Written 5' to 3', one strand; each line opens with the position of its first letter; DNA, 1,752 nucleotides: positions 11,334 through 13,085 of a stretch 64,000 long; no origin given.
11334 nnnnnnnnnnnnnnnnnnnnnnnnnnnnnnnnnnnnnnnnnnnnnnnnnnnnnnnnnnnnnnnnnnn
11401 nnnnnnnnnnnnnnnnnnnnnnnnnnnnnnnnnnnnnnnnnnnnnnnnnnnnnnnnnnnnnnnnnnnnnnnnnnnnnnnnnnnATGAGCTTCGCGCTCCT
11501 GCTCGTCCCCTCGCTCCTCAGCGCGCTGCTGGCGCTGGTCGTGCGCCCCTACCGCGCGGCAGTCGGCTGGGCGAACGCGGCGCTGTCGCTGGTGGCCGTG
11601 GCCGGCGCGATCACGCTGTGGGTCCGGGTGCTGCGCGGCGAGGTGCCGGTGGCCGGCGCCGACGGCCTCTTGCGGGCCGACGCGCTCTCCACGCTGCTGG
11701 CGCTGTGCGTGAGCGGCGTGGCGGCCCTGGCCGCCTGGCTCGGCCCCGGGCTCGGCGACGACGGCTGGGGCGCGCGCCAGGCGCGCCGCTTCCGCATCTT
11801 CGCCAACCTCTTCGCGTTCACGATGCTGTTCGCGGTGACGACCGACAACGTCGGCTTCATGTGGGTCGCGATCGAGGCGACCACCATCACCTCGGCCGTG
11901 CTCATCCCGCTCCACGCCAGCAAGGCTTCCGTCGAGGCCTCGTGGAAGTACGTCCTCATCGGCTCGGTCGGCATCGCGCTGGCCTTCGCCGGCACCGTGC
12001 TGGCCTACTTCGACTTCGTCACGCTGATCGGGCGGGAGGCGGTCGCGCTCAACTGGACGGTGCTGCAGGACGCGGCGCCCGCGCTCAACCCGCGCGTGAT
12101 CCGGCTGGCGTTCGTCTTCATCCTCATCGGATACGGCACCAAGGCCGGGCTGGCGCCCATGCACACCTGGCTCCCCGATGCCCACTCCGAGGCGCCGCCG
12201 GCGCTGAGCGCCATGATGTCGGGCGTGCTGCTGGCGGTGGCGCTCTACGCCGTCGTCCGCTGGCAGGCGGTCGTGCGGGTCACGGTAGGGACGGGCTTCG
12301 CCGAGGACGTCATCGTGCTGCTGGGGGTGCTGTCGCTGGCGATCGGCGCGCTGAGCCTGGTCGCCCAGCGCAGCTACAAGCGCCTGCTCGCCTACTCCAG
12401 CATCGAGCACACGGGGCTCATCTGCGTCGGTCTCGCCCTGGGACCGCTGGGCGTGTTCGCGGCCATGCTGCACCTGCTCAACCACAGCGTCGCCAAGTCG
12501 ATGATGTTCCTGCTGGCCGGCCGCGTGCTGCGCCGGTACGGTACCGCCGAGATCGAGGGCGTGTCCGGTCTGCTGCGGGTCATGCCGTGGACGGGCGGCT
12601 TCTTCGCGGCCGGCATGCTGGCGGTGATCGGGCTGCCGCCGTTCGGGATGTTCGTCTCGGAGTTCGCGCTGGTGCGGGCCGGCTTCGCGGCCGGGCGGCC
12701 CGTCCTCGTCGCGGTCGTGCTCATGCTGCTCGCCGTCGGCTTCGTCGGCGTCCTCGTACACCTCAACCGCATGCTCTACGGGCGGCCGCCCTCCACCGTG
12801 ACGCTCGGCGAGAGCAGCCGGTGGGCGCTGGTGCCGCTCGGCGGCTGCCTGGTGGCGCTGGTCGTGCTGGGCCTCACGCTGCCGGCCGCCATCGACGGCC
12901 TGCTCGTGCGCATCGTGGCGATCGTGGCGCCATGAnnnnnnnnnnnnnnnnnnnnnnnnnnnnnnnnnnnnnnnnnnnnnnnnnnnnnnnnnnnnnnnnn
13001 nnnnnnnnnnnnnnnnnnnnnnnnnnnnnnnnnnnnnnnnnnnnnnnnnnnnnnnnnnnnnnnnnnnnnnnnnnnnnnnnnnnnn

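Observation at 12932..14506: Hydrogenase-like large subunit without NiFe-ligating cysteines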

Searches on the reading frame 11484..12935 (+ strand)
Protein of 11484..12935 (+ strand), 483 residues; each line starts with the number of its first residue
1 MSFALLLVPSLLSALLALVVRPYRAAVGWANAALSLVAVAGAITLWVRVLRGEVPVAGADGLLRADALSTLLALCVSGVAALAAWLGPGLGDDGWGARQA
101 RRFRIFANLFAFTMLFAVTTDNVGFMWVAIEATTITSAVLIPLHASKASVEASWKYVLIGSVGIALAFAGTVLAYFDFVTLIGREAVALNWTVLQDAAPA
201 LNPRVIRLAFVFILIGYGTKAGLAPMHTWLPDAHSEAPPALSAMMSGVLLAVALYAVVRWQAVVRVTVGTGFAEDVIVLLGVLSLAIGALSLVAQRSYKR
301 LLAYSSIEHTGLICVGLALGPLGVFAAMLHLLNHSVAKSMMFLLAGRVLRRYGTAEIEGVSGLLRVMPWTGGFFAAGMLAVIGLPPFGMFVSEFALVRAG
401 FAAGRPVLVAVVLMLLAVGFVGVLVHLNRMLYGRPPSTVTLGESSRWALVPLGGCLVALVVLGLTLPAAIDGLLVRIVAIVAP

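Call 4: search_protein_families(library=pfam, proteins=[window:11484-12935:+], max_evalue=0.01)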
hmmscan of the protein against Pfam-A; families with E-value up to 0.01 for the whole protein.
window:11484-12935:+ (483 aa): 1 family
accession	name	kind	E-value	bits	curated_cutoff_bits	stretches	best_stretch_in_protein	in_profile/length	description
PF00361.26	Proton_antipo_M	-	3.7e-48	164.7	21.5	1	122-413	3-288/294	NADH:quinone oxidoreductase/Mrp antiporter, TM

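Call 55: search_solved_structures(query=window:11484-12932:+, max_evalue=1e-20, show_alignments=2)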
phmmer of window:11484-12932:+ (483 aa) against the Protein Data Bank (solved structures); distinct sequences matched with E-value up to 1e-20: 21.
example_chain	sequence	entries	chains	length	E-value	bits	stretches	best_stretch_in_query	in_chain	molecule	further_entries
6cfw_H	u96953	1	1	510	2.8e-35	125.4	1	107-465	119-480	Monovalent cation/H+ antiporter subunit D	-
6u8y_H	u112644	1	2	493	3.8e-34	121.7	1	107-423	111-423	NADH dehydrogenase subunit N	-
7qru_D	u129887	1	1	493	1.6e-30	109.7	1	113-429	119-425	Na+/H+ antiporter subunit D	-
6u8y_X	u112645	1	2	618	5.4e-29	104.7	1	6-465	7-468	NADH dehydrogenase subunit M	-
6hum_D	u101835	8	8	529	6.4e-28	101.2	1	113-431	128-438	NAD(P)H-quinone oxidoreductase chain 4 1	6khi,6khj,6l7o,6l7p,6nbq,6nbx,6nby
3rko_M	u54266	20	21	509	9.3e-27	97.3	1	205-462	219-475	NADH-QUINONE OXIDOREDUCTASE SUBUNIT M | NADH dehydrogenase I subunit M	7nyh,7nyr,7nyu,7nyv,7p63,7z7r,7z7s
7p61_M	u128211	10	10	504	1e-26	97.2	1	205-462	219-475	NADH dehydrogenase I subunit M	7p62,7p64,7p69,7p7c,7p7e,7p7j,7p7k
8qby_M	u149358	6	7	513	3.2e-25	92.2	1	113-463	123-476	NADH dehydrogenase subunit M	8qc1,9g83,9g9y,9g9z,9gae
8e9g_M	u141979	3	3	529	4.5e-25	91.8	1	46-464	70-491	NADH-quinone oxidoreductase, M subunit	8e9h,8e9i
8e9g_L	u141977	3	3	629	9.8e-25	90.7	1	52-410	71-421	NADH-quinone oxidoreductase, L subunit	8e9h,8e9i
7d3u_D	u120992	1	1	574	1.1e-23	87.2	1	149-437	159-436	Monovalent Na+/H+ antiporter subunit D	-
8qby_L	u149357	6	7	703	3.2e-22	82.4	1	59-437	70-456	NADH dehydrogenase subunit L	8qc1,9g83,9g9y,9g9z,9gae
7eu3_D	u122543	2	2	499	4.1e-22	82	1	131-431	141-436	NAD(P)H-quinone oxidoreductase chain 4, chloroplastic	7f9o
8e73_2M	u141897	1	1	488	4.2e-22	82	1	102-439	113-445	Nad2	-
6z16_D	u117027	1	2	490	2.4e-21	79.5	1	5-417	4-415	Multisubunit Na+/H+ antiporter, D subunit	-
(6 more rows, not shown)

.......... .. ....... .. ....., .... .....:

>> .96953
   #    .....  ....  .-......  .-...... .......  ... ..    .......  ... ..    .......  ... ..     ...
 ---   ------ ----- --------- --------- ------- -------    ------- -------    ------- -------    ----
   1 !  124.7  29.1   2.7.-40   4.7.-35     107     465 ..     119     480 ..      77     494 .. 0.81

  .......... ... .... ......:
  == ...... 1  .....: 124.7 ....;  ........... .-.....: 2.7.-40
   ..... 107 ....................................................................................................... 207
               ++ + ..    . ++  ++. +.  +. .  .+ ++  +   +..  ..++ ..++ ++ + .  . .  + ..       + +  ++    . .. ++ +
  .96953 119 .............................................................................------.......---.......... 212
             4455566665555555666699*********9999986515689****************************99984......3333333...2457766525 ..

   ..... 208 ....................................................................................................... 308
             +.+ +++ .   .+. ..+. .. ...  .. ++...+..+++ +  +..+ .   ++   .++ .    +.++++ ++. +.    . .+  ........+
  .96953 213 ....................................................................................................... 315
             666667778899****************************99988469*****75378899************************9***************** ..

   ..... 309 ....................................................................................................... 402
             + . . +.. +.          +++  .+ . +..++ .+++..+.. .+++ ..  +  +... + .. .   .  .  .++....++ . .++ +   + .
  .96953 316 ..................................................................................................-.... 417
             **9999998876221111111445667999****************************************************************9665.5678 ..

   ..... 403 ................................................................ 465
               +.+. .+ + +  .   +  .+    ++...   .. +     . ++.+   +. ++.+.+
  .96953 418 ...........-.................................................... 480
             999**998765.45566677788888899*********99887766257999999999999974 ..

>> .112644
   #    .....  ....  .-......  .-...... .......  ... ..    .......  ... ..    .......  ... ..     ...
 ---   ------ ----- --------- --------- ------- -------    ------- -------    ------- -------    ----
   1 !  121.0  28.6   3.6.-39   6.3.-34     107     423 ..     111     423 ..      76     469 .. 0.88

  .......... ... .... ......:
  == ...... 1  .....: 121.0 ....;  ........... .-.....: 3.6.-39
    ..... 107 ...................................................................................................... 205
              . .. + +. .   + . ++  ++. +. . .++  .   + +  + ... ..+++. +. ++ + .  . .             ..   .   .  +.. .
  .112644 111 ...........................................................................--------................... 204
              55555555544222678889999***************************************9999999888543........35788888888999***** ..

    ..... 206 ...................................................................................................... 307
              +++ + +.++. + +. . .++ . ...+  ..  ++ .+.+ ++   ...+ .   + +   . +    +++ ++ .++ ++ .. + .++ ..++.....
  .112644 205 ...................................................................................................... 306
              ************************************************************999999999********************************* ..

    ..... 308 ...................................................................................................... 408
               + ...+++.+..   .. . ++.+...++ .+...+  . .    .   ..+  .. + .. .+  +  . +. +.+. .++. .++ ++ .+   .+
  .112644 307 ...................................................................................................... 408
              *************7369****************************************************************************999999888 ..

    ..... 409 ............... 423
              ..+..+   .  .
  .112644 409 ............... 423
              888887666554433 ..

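Call 59: search_protein_families(library=ncbifam, proteins=[window:11484-12932:+], max_evalue=0.00001)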
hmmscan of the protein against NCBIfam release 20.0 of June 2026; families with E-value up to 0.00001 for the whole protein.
window:11484-12932:+ (483 aa): 72 families (the best 25 are shown)
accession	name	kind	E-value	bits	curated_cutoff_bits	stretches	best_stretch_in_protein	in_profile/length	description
NF005044.0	PRK06458.1-4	equivalog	2e-123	413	610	1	3-481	7-494/531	hydrogenase 4 subunit F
NF005045.0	PRK06458.1-5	equivalog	1.4e-99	334.3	543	1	5-480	7-481/484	hydrogenase 4 subunit F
NF005041.0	PRK06458.1-1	equivalog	4.3e-96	323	951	1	3-480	7-493/526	hydrogenase 4 subunit F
NF005043.0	PRK06458.1-3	equivalog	1.3e-90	304.7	533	1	4-472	11-473/483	hydrogenase 4 subunit F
NF005042.0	PRK06458.1-2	equivalog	5.7e-76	256.4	437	1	99-459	89-428/439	hydrogenase 4 subunit F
NF006427.0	PRK08676.1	equivalog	8.4e-71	239.3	511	1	38-479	35-481/486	hydrogenase membrane subunit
NF005086.0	PRK06521.1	equivalog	3e-57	194.5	667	1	6-418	15-429/669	hydrogenase 4 subunit B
TIGR01972.1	NDH_I_M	subfamily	8.8e-49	166.5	263.8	1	79-465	93-467/486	NADH-quinone oxidoreductase subunit M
NF006241.0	PRK08377.1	equivalog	1.9e-48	165.7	645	1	109-418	113-418/494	NADH dehydrogenase subunit N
NF006419.0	PRK08668.1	equivalog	2.5e-45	155.3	617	1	2-464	3-465/613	NADH dehydrogenase subunit M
NF006418.0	PRK08667.1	equivalog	4.8e-45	154.2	794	1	24-415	31-426/644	hydrogenase membrane subunit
NF006240.0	PRK08376.1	subfamily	2.2e-44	152.2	662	1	63-474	86-500/521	putative monovalent cation/H+ antiporter subunit D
TIGR01770.1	NDH_I_N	subfamily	2.4e-43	148.8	332.6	1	27-462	32-464/472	NADH-quinone oxidoreductase subunit NuoN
NF005097.0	PRK06525.1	equivalog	9.9e-40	136.6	430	1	65-464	74-469/480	hydrogenase 4 subunit D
NF005818.0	PRK07691.1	equivalog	1.2e-38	133.3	586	1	103-438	109-440/496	Na+/H+ antiporter subunit D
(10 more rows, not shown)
